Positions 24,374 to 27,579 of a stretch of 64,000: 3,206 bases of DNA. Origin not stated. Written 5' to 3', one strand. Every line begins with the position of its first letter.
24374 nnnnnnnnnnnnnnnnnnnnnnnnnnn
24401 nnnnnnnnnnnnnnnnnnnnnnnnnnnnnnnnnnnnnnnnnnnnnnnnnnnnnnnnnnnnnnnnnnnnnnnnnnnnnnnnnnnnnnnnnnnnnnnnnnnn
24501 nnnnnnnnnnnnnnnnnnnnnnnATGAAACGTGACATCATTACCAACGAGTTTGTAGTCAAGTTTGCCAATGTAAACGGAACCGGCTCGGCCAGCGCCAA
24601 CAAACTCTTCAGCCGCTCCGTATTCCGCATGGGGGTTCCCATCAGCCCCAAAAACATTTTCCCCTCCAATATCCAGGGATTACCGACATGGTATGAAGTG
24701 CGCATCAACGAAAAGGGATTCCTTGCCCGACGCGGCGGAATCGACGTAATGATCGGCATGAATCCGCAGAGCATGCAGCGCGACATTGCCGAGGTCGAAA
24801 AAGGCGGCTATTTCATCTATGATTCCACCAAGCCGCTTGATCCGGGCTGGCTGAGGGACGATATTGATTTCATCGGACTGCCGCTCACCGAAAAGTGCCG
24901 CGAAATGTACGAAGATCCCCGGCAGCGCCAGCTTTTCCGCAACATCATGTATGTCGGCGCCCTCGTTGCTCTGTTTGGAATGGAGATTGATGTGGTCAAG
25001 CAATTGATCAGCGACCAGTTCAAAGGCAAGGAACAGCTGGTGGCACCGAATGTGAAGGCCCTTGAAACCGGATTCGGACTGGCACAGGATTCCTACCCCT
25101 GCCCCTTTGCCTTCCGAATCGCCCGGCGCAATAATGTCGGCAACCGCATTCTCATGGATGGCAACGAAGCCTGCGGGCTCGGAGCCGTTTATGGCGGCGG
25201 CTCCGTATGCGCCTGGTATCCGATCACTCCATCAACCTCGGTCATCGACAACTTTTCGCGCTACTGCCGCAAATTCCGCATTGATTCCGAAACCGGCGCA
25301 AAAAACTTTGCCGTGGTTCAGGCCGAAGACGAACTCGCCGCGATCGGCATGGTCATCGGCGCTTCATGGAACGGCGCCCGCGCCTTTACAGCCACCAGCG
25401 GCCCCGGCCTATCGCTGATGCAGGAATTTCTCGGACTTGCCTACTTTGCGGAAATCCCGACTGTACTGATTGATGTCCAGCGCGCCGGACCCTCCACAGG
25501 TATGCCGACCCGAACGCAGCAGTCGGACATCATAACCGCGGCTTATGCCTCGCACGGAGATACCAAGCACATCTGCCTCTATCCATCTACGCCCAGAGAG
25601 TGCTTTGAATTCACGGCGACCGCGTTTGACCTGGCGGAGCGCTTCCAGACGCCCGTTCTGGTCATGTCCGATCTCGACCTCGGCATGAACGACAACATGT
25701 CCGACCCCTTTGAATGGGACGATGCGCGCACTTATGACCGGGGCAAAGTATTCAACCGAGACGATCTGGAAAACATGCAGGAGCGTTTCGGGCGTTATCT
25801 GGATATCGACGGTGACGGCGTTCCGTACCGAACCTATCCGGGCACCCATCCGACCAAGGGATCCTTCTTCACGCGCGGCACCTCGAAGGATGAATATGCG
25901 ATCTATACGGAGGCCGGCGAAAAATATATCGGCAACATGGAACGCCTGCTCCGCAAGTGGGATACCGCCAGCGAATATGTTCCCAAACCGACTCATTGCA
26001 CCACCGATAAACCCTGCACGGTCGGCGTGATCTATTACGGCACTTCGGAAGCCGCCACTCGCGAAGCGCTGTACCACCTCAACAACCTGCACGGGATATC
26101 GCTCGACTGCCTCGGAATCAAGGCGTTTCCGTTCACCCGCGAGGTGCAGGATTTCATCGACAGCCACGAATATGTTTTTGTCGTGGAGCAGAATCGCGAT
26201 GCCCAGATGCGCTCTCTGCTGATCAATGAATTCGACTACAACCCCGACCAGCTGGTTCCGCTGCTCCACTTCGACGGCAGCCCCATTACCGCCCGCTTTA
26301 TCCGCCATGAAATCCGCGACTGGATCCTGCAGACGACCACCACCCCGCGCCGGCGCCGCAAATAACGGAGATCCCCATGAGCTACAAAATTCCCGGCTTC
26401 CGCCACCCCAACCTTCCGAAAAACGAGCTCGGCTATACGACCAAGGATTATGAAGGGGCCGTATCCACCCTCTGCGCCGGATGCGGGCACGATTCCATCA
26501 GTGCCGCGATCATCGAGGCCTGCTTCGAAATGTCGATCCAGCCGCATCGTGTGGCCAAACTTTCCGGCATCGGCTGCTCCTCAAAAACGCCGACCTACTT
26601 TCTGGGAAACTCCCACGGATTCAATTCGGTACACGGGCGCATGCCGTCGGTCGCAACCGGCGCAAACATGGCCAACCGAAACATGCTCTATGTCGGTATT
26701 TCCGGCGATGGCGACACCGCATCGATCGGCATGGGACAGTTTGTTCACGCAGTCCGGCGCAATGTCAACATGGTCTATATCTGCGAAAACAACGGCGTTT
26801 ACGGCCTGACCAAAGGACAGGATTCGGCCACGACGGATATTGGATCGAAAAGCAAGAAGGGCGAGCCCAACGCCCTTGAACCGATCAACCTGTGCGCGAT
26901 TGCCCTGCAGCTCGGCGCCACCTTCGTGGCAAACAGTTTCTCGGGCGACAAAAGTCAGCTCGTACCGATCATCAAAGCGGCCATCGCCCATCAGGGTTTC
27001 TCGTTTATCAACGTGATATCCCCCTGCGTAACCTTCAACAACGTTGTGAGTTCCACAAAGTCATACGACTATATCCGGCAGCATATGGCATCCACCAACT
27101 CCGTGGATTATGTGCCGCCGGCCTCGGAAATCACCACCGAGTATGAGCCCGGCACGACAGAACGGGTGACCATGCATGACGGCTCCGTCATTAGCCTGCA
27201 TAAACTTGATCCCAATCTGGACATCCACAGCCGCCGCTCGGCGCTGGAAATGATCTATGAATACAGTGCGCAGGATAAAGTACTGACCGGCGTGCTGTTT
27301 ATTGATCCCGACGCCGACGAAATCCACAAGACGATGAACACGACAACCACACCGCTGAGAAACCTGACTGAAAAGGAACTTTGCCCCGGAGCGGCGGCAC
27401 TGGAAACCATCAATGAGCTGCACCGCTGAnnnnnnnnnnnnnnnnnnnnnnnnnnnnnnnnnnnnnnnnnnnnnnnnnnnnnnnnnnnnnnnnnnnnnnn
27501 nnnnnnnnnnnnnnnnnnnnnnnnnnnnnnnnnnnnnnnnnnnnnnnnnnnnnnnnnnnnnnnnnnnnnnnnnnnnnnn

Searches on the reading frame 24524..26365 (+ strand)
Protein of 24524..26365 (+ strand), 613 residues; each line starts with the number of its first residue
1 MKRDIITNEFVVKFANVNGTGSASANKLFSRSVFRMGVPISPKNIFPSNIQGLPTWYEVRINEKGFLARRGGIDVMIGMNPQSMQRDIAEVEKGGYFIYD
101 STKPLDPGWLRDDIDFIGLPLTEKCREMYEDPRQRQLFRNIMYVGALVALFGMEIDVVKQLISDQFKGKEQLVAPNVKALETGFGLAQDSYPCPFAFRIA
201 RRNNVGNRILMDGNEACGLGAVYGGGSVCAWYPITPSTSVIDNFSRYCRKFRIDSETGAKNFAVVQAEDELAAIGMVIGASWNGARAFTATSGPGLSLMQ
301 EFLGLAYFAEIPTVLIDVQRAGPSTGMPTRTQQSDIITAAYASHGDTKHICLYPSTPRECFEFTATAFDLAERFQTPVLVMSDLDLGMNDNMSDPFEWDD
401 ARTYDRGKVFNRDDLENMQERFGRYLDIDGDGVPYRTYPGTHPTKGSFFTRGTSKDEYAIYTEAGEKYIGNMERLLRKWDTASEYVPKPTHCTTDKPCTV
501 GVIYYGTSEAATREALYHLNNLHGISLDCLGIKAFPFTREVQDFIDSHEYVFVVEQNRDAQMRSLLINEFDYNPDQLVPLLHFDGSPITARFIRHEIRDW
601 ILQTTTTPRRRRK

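Call 6: search_protein_families(library=pfam, proteins=[window:24524-26365:+])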
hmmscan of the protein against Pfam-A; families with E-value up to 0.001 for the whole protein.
window:24524-26365:+ (613 aa): 2 families
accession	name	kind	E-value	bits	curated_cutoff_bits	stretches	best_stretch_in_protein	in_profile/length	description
PF01855.24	POR_N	-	1.2e-52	179.4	27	1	221-383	3-154/231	Pyruvate flavodoxin/ferredoxin oxidoreductase, thiamine diP-bdg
PF01558.24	POR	-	1.2e-27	97.6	27.4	1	19-184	2-172/173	Pyruvate ferredoxin/flavodoxin oxidoreductase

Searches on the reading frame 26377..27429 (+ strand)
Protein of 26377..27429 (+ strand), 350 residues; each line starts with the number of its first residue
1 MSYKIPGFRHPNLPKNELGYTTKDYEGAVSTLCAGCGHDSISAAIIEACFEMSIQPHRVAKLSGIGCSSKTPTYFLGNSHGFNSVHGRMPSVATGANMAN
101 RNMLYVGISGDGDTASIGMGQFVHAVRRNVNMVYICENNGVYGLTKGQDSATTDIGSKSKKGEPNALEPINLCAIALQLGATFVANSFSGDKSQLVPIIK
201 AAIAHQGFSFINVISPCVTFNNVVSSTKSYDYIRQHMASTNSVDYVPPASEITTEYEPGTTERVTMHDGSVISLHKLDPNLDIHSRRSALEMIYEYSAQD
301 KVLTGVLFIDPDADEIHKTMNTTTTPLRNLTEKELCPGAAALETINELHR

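Call 6: search_protein_families(library=pfam, proteins=[window:26377-27429:+])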
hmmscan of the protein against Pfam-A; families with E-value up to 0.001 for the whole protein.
window:26377-27429:+ (350 aa): 2 families
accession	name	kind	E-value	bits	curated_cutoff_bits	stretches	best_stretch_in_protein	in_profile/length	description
PF02775.26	TPP_enzyme_C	-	6.1e-27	94.7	21.9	1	65-213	2-151/151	Thiamine pyrophosphate enzyme, C-terminal TPP binding domain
PF12367.13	PFO_beta_C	-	0.00086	19.8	24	0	275-322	18-63/66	Pyruvate ferredoxin oxidoreductase beta subunit C terminal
